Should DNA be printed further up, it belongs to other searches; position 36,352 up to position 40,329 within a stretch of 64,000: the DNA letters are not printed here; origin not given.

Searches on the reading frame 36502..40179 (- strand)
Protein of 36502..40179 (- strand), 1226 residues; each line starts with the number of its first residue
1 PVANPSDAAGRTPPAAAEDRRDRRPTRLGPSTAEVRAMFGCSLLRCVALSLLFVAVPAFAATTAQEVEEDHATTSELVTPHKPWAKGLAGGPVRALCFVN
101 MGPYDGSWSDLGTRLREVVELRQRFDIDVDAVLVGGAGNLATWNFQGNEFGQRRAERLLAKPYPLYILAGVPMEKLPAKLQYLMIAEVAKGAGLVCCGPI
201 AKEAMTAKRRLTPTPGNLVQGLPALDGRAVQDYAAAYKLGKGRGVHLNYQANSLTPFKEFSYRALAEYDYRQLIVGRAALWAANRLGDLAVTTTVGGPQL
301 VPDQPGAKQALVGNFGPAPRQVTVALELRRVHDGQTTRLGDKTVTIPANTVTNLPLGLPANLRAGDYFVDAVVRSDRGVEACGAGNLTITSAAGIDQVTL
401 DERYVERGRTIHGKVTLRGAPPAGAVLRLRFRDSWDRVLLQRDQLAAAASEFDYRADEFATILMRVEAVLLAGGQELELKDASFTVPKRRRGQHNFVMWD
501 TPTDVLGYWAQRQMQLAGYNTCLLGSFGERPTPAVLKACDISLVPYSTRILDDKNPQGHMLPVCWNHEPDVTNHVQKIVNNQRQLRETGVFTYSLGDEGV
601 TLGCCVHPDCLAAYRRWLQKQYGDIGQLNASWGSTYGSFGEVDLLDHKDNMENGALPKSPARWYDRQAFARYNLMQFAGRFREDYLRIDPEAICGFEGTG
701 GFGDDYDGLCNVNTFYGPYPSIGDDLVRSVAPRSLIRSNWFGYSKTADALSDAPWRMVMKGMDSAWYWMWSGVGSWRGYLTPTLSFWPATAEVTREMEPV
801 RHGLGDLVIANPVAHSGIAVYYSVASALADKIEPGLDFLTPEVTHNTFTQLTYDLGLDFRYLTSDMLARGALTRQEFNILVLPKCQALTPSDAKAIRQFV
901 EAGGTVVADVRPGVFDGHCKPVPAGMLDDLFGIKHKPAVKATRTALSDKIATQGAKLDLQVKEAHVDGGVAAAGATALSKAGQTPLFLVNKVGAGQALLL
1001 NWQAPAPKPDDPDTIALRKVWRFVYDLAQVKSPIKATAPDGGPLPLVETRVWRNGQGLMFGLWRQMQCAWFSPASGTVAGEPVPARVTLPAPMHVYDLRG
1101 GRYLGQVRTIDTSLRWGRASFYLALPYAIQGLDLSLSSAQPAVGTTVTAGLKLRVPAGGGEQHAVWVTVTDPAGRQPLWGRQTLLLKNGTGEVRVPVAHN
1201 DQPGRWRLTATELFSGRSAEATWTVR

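Call 18: search_protein_families(library=pfam, proteins=[window:36502-40179:-], max_evalue=0.0001)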
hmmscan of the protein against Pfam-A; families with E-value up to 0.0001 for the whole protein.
window:36502-40179:- (1226 aa): 2 families
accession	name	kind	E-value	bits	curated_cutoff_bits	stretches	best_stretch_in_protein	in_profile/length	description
PF08532.16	Glyco_hydro_42M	-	9.8e-07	28.9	25.8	1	875-1000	56-184/207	Beta-galactosidase trimerisation domain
PF02449.21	Glyco_hydro_42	-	1.5e-05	25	21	1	582-643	121-188/376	Beta-galactosidase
